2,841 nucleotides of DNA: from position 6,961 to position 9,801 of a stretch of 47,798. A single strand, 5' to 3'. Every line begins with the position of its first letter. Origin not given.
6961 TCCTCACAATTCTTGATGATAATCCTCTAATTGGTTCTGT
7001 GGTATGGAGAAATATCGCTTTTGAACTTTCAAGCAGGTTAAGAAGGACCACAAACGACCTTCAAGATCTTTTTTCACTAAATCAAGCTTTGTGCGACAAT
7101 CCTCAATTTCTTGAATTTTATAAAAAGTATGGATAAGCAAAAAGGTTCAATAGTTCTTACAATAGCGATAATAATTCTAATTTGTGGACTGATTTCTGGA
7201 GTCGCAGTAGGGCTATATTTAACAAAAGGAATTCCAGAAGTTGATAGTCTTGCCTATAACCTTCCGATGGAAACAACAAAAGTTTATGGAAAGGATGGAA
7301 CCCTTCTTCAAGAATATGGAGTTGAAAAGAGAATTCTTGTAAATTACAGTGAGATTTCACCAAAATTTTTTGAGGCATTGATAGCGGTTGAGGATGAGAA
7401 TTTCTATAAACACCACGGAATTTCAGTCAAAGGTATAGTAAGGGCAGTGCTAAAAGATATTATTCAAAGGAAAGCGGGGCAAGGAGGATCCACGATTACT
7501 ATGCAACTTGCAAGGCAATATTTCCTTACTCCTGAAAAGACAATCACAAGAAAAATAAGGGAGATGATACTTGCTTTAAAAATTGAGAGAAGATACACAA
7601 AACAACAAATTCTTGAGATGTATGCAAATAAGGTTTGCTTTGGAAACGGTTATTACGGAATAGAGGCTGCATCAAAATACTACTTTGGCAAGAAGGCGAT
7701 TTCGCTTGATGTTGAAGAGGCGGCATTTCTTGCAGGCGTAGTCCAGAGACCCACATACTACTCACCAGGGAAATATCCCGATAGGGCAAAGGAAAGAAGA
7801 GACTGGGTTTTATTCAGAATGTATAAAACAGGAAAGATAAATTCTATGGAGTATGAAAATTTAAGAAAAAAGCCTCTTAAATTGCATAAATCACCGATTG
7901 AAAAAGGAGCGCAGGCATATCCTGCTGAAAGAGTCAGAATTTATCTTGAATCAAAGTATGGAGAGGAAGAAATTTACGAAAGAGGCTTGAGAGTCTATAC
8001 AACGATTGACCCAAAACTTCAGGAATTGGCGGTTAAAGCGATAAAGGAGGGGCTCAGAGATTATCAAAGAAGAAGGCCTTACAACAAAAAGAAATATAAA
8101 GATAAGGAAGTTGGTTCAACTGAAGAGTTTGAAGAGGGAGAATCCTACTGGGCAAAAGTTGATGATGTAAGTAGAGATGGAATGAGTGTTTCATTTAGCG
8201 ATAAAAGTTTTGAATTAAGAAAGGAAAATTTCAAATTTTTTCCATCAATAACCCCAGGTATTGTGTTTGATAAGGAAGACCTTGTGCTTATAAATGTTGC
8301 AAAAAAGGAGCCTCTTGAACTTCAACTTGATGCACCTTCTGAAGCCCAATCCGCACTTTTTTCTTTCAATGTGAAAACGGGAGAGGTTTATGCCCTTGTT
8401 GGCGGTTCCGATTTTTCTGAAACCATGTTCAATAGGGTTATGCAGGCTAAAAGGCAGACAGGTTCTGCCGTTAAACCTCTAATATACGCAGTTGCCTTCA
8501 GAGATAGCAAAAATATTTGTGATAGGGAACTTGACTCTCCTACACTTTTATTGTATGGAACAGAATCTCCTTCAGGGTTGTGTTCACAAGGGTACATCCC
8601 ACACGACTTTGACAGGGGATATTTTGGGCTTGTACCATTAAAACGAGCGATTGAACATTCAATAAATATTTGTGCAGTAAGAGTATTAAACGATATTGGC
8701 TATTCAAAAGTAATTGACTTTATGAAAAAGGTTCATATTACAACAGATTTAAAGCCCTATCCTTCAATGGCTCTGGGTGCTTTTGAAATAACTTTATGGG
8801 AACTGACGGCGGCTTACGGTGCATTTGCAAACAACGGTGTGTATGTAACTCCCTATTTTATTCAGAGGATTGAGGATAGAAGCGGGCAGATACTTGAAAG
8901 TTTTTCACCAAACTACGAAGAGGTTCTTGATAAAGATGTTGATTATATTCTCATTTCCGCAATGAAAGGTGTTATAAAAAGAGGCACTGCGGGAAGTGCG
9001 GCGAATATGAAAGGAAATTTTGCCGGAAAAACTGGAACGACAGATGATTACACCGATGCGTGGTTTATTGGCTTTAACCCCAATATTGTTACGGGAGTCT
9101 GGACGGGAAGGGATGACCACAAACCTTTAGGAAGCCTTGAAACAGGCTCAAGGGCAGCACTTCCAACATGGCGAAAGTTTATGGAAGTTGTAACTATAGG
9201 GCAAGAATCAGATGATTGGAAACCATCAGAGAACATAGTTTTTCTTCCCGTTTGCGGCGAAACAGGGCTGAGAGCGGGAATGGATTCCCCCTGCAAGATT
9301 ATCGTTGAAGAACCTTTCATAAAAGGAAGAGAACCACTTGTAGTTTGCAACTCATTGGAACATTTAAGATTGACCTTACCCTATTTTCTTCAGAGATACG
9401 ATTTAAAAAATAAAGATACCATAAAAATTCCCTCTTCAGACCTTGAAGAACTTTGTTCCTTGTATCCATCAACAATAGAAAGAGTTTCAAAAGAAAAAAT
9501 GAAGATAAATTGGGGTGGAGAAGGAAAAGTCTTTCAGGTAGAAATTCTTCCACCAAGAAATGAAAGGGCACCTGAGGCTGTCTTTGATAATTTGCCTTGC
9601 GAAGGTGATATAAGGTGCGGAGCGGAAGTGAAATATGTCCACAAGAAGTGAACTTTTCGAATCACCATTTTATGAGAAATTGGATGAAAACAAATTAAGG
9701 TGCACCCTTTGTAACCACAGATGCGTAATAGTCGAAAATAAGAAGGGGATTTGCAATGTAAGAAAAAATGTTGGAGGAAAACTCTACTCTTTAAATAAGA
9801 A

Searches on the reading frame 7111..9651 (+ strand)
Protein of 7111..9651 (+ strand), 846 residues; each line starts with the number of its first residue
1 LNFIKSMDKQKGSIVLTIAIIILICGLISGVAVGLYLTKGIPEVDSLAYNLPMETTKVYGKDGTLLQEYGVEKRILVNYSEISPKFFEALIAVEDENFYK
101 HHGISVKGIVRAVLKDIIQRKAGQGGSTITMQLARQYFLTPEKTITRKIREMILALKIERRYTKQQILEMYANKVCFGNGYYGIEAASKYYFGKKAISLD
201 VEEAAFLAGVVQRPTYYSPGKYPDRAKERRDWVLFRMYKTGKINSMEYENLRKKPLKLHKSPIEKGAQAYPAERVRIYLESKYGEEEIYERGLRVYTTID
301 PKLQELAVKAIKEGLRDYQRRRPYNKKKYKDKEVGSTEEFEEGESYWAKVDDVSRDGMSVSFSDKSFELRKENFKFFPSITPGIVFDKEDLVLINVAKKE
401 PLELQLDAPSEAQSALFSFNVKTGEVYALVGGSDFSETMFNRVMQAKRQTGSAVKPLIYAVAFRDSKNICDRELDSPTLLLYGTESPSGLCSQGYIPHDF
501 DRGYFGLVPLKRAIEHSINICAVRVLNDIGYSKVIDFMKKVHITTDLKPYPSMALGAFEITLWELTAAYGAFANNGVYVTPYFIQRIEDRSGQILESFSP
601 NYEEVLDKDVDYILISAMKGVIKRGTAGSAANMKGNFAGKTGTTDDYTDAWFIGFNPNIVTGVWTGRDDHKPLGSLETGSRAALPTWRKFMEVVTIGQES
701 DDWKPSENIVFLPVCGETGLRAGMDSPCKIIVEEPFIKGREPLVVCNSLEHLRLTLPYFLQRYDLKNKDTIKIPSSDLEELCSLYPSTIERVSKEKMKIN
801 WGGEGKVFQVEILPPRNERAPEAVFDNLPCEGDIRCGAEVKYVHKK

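Call 80: search_protein_families(library=pfam, proteins=[window:7111-9651:+], max_evalue=0.00001)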
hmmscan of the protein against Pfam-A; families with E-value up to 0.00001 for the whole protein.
window:7111-9651:+ (846 aa): 2 families
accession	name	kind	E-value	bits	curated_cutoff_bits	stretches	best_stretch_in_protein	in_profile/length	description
PF00912.28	Transgly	-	1.9e-65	220.1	27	1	63-237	2-177/178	Transglycosylase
PF00905.27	Transpeptidase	-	4e-21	76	22.1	1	419-658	6-267/299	Penicillin binding protein transpeptidase domain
